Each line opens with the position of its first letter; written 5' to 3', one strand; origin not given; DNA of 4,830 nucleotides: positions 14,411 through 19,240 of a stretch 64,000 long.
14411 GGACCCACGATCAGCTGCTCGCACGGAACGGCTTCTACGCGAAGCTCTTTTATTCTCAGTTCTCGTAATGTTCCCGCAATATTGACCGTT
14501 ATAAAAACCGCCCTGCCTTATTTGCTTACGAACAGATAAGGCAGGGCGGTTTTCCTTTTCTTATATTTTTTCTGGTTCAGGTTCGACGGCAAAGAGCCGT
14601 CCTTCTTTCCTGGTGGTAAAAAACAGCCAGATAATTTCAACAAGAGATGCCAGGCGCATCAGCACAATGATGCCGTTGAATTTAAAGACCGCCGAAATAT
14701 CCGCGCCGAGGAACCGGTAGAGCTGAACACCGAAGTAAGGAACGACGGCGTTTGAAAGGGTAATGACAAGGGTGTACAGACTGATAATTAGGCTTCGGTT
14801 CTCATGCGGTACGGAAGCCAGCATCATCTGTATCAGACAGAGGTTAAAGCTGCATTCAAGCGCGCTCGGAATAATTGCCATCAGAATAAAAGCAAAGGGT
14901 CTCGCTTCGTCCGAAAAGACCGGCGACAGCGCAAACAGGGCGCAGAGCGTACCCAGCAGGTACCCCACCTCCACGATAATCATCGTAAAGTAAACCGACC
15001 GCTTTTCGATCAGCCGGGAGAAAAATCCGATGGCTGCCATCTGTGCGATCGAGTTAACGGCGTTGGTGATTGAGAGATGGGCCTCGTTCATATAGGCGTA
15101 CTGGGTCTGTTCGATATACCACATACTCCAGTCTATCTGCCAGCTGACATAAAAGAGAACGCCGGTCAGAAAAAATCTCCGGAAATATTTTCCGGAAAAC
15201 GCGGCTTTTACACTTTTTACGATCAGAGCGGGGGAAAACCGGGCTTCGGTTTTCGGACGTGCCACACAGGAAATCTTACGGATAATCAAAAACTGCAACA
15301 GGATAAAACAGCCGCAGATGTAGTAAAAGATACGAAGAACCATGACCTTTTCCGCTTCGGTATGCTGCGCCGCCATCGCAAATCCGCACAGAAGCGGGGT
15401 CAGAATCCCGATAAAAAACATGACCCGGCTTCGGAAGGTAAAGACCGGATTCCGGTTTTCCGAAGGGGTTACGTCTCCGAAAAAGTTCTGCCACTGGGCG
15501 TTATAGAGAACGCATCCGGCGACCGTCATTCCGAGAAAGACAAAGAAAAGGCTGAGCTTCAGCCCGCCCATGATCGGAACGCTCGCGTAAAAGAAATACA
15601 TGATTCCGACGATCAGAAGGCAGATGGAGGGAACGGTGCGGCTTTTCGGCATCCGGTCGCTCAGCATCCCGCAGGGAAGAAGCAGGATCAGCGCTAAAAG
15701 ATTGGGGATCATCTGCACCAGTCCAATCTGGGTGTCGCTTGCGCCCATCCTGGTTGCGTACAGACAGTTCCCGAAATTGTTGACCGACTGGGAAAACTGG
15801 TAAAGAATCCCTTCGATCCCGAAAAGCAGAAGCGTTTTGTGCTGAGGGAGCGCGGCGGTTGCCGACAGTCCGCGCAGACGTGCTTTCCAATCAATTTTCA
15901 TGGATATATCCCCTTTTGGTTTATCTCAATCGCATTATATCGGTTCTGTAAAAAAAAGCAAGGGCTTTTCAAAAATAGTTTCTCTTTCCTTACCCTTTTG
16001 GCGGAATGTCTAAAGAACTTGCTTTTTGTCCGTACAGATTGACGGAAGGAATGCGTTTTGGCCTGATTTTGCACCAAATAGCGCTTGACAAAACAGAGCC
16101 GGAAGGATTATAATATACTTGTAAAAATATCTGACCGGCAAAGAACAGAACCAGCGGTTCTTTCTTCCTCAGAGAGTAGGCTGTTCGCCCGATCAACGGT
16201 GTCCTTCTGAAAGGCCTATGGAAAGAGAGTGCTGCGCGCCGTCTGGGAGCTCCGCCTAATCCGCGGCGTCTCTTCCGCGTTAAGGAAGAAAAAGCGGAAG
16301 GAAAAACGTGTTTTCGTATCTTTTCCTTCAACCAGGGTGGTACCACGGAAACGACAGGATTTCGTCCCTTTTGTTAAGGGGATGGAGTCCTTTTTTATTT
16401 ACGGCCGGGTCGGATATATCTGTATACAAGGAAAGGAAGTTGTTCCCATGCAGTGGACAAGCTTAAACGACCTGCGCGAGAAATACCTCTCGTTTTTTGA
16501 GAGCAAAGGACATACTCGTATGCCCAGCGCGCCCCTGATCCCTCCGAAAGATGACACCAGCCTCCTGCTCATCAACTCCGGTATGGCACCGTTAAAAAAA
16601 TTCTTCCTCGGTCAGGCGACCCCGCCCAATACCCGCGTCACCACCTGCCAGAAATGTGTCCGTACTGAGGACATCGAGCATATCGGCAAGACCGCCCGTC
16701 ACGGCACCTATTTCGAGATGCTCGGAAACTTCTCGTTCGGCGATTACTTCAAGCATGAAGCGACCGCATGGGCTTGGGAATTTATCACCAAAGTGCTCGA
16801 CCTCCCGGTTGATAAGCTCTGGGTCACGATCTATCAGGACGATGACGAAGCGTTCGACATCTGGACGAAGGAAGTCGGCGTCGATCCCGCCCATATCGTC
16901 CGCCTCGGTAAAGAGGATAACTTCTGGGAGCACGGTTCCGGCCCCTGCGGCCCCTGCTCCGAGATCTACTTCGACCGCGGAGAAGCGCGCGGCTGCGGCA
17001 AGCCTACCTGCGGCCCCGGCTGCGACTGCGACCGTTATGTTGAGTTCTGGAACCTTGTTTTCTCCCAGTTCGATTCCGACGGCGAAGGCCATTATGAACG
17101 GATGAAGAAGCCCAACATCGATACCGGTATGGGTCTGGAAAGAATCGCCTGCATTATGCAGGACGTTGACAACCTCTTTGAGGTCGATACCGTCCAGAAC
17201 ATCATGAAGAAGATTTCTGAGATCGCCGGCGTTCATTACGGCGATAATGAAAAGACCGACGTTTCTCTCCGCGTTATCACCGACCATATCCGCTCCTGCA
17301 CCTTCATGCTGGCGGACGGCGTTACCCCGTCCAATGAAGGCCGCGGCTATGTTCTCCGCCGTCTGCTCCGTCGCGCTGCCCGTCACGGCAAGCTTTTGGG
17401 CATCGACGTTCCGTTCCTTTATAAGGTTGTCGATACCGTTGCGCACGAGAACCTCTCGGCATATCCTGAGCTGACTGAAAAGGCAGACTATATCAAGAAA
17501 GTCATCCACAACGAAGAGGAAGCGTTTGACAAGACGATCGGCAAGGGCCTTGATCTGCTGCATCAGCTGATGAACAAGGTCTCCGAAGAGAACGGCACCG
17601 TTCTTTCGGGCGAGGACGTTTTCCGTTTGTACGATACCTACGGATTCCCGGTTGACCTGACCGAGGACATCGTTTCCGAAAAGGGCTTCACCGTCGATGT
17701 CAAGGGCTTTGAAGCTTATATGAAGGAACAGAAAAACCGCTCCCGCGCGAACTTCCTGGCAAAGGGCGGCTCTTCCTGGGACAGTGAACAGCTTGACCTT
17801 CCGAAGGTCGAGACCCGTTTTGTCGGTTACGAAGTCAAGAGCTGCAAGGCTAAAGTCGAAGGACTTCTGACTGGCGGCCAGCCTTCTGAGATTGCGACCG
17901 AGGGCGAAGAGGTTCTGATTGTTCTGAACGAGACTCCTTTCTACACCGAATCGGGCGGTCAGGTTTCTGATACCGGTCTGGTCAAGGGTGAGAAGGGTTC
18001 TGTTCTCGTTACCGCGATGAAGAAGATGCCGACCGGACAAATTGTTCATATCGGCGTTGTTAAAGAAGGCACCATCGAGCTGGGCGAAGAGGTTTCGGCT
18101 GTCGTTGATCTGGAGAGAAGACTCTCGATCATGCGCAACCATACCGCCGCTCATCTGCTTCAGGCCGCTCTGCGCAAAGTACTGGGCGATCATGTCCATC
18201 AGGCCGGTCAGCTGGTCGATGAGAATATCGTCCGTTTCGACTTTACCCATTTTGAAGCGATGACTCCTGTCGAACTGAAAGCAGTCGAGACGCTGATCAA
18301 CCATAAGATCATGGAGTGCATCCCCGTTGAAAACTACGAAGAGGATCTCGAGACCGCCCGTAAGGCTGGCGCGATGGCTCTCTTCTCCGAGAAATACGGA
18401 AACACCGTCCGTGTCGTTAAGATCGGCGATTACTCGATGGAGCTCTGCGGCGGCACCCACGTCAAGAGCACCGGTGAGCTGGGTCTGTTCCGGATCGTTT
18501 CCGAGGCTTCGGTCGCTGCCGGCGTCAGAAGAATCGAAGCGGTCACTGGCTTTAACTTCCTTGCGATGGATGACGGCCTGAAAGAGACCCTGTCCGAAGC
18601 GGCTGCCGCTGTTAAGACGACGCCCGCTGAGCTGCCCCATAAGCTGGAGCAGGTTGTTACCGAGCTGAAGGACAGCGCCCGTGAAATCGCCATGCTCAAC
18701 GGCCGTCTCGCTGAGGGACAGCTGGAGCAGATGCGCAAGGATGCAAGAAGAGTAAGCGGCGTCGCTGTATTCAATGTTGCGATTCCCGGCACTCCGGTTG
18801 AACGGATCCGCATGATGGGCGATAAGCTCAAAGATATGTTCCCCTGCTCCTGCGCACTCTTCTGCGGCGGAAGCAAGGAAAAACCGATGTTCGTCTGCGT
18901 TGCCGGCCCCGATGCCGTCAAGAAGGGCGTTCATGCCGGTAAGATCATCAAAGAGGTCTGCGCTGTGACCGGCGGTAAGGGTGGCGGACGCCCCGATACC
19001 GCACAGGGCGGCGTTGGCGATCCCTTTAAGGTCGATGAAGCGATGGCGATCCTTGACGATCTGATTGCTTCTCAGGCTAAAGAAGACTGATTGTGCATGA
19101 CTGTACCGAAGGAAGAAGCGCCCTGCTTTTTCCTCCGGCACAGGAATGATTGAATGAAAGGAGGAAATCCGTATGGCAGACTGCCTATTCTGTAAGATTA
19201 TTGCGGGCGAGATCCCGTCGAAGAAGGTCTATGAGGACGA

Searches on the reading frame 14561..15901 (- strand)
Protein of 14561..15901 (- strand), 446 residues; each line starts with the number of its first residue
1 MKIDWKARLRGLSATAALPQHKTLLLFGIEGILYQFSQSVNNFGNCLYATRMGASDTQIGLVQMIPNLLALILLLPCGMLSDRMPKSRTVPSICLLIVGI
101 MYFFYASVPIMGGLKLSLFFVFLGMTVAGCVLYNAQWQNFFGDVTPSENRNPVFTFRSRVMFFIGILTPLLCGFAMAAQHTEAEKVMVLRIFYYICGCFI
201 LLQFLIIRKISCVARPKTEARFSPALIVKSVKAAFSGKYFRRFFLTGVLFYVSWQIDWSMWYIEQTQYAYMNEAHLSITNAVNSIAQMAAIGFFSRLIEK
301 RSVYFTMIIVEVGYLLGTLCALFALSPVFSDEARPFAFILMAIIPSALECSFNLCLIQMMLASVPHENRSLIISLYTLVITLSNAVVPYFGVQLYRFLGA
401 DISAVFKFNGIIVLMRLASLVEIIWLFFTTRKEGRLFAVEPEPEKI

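Call 76: search_protein_families(library=pfam, proteins=[window:14561-15901:-], max_evalue=0.00001)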
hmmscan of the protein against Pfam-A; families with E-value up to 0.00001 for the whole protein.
window:14561-15901:- (446 aa): 1 family
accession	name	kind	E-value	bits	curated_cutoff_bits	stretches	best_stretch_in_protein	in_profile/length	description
PF07690.21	MFS_1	-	4e-22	79.1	33.4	2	36-327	10-291/347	Major Facilitator Superfamily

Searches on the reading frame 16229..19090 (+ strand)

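Call 76: search_protein_families(library=pfam, proteins=[window:16229-19090:+], max_evalue=0.00001)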
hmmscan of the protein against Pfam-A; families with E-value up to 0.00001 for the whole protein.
window:16229-19090:+ (953 aa): 3 families
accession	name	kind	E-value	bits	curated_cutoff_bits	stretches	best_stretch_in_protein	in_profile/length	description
PF01411.24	tRNA-synt_2c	-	4.6e-202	672.9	30.3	1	82-629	2-551/552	tRNA synthetases class II (A)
PF07973.19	tRNA_SAD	-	3.7e-19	68.9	24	1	727-770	1-44/44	Threonyl and Alanyl tRNA synthetase second additional domain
PF02272.25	DHHA1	-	1.1e-11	45.5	25.9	1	853-947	11-101/102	DHHA1 domain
